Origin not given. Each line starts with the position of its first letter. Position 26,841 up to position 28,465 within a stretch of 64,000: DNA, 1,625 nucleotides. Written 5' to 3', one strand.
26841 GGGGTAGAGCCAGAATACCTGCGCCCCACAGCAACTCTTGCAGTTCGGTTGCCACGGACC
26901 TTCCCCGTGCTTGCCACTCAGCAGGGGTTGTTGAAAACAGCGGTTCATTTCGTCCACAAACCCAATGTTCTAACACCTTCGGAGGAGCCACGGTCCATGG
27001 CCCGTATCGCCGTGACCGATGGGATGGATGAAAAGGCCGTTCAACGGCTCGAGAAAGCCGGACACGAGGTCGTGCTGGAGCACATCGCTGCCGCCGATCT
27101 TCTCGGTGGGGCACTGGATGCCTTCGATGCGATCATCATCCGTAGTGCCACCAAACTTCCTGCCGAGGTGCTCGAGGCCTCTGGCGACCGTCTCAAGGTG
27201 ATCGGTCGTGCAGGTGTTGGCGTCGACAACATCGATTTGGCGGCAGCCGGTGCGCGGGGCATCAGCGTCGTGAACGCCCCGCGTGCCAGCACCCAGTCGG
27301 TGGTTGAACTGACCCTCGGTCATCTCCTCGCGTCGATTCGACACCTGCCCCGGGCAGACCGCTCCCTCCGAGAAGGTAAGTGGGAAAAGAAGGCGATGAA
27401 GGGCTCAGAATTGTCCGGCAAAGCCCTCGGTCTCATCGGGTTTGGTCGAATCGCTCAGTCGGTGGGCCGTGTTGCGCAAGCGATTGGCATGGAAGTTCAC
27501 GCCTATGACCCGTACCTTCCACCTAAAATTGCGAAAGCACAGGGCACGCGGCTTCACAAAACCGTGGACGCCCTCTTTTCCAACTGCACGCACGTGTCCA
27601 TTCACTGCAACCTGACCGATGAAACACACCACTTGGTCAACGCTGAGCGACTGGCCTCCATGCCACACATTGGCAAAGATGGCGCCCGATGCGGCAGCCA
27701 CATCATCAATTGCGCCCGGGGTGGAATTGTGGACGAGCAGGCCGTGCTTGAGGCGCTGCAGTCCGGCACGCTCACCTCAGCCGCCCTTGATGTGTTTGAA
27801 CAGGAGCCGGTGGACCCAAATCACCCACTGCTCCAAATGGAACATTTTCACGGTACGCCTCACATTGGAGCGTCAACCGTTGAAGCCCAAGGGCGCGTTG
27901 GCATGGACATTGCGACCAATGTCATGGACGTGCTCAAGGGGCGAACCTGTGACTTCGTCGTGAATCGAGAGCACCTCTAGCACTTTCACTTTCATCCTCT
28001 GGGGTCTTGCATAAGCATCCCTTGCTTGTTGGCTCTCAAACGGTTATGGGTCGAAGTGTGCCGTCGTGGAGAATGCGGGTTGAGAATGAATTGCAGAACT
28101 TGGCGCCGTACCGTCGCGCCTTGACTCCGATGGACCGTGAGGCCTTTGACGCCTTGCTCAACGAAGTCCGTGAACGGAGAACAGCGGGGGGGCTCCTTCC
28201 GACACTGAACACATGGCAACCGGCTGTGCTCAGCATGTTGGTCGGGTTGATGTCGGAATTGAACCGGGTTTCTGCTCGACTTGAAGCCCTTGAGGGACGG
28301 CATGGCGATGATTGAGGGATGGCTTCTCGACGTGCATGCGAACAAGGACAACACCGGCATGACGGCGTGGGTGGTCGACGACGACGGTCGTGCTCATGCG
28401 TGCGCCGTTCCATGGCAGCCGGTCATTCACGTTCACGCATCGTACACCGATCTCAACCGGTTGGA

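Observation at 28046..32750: Candidate archaeal damage-tolerance (mutasome-like) module: small helical ORF, exo-less PolB, RecA-fold ATPase and DinB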

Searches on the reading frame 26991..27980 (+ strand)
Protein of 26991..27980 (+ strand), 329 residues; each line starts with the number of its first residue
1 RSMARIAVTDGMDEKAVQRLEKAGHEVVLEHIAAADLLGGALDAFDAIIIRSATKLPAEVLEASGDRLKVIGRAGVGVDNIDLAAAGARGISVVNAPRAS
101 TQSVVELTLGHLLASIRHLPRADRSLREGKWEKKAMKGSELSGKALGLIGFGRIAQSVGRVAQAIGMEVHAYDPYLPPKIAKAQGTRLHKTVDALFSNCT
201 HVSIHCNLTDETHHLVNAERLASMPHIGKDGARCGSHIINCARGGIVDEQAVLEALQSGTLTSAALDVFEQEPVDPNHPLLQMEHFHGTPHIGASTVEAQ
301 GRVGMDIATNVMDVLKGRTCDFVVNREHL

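Call 80: search_protein_families(library=pfam, proteins=[window:26991-27980:+], max_evalue=0.00001)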
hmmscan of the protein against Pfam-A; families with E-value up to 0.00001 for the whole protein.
window:26991-27980:+ (329 aa): 2 families
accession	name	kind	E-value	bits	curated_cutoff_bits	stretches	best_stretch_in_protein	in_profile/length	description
PF02826.25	2-Hacid_dh_C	-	6e-56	189.1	25.1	1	109-293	1-178/178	D-isomer specific 2-hydroxyacid dehydrogenase, NAD binding domain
PF00389.36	2-Hacid_dh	-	3.6e-34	117.8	24.6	1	6-325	1-134/134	D-isomer specific 2-hydroxyacid dehydrogenase, catalytic domain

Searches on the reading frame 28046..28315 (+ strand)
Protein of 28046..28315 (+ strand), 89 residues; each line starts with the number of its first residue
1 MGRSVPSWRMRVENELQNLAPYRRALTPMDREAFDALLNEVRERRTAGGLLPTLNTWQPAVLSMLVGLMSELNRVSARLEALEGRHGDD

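Call 3: search_protein_families(library=pfam, proteins=[window:28046-28315:+], max_evalue=0.1)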
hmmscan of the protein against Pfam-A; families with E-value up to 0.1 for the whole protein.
window:28046-28315:+ (89 aa): 0 families

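Call 4: search_protein_families(library=ncbifam, proteins=[window:28046-28315:+], max_evalue=0.1)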
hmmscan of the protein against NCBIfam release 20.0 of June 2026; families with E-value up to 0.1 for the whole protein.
window:28046-28315:+ (89 aa): 1 family
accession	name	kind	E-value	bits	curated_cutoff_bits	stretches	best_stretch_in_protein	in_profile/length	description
NF033542.1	transpos_IS110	equivalog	0.011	14.9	140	1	9-83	137-204/343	IS110 family RNA-guided transposase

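Call 60: search_protein_families(library=pfam, proteins=[window:28046-28315:+], max_evalue=10)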
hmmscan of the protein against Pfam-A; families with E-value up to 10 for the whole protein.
window:28046-28315:+ (89 aa): 2 families
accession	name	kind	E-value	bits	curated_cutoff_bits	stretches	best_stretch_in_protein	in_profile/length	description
PF18203.6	IPTL-CTERM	-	0.13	12.5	20.8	1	52-69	4-21/28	IPTL-CTERM motif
PF22172.1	C2c1_helical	-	0.21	11.8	27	1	5-43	50-86/168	CRISPR-associated endonuclease C2c1 second helical domain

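Call 71: find_homologous_proteins(query=window:28046-28312:+)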
Query window:28046-28312:+ (89 aa): 54 proteins with E <= 0.001 among 56 candidates.
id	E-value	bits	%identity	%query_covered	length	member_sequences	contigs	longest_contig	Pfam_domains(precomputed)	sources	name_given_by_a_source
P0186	3.8e-50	185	99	100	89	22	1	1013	PF26485.1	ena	-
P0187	1.1e-49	184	99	100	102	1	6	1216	PF26485.1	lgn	-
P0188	7.7e-46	172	93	100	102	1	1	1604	PF26485.1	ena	-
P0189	2.9e-45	170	92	100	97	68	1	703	PF26485.1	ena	-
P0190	4.7e-45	169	92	100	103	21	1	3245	PF26485.1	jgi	-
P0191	2.0e-43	164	90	100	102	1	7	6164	PF26485.1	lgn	-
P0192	9.9e-42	158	96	90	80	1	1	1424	PF26485.1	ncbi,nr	ncbi:MAG: hypothetical protein QF531_06595 [Candidatus Poseidonia sp.]|nr:hypothetical protein [Pose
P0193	3.3e-38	147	90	90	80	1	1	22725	PF26485.1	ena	-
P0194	3.3e-38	147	79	100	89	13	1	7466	PF26485.1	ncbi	-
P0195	4.1e-38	147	90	90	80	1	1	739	PF26485.1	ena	-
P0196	4.8e-38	147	90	90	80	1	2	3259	PF26485.1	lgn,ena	-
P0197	5.0e-38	147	81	97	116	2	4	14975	PF26485.1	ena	-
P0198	5.1e-38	147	80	97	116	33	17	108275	PF26485.1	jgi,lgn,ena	-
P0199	9.3e-38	146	90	90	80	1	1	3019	PF26485.1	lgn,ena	-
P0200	1.1e-37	146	79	100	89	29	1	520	PF26485.1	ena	-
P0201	3.1e-37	144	90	90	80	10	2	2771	PF26485.1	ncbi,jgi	-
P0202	4.7e-37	144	78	97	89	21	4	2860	PF26485.1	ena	-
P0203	1.1e-36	142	75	100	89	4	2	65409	PF26485.1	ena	-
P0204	1.3e-36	142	94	81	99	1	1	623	PF26485.1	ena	-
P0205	2.4e-36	141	79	98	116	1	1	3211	PF26485.1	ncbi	-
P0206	3.5e-36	141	88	90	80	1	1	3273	PF26485.1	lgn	-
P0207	4.7e-36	140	89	89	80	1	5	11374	PF26485.1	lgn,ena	-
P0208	4.8e-36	140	88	90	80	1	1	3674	PF26485.1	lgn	-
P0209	7.0e-36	140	88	90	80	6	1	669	PF26485.1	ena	-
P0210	1.3e-35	139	75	98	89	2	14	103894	PF26485.1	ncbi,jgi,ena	-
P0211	1.6e-35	139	74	97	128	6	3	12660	PF26485.1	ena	-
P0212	2.6e-35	138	76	98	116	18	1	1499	PF26485.1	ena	-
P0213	6.0e-35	137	74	100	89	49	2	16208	PF26485.1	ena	-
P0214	7.5e-35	137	73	100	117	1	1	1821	PF26485.1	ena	-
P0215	3.9e-34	134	85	90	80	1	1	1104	PF26485.1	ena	-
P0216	6.1e-34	134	71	100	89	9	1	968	PF26485.1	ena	-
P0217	5.9e-33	130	70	100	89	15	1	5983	PF26485.1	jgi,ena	-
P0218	5.4e-32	127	69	100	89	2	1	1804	PF26485.1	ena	-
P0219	6.1e-32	127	69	100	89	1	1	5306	PF26485.1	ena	-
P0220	1.1e-31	126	67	100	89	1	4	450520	PF26485.1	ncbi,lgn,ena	-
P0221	1.5e-31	126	69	100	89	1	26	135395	PF26485.1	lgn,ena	-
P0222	1.9e-31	126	67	100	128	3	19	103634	PF26485.1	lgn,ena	-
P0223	2.3e-31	125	66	100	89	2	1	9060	PF26485.1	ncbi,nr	ncbi:MAG: hypothetical protein L7R83_01355 [Candidatus Poseidonia sp.]|nr:hypothetical protein [Pose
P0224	3.0e-31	125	78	90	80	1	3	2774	PF26485.1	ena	-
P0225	5.6e-31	124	67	100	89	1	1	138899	PF26485.1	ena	-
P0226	2.2e-30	122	65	100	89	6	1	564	PF26485.1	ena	-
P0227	2.9e-24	103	60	100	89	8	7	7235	PF26485.1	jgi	jgi:hypothetical protein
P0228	5.7e-22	95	57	100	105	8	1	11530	PF26485.1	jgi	jgi:hypothetical protein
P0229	6.1e-22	95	100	54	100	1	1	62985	PF26485.1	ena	-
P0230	7.4e-21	92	57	93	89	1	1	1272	PF26485.1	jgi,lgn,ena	jgi:hypothetical protein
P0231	2.3e-14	71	47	97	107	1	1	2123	PF26485.1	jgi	jgi:hypothetical protein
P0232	2.3e-13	68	47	98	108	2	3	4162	PF26485.1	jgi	jgi:hypothetical protein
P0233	2.5e-13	68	47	98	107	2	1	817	PF26485.1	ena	-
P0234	2.8e-13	68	52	72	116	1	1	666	PF26485.1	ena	-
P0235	6.1e-13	67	49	99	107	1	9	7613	PF26485.1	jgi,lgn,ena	jgi:hypothetical protein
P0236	1.2e-12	66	46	98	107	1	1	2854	PF26485.1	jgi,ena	jgi:hypothetical protein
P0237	2.0e-12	65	49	94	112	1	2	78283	PF26485.1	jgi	jgi:hypothetical protein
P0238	2.5e-12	65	47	99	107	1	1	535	PF26485.1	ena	-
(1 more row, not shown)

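Call 77: predict_structure(alignment_id=A6)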
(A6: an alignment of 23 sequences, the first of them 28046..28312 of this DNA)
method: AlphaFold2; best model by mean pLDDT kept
length: 89 residues; sequences in the alignment: 23
mean_pLDDT: 74.0   pTM: 0.41
mean pLDDT of the five models: 74.0, 73.2, 70.2, 68.5, 67.7
residues with pLDDT >= 90: 0; 70-90: 65; 50-70: 24; < 50: 0
segments of 3 or more residues with pLDDT < 50: none
pLDDT, mean of each block of 10 residues (from residue 1): 67 79 79 81 68 58 80 86 66
secondary structure, 60 per line:
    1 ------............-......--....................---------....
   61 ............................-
elements in order: H7-18 H20-25 H28-47 H57-88
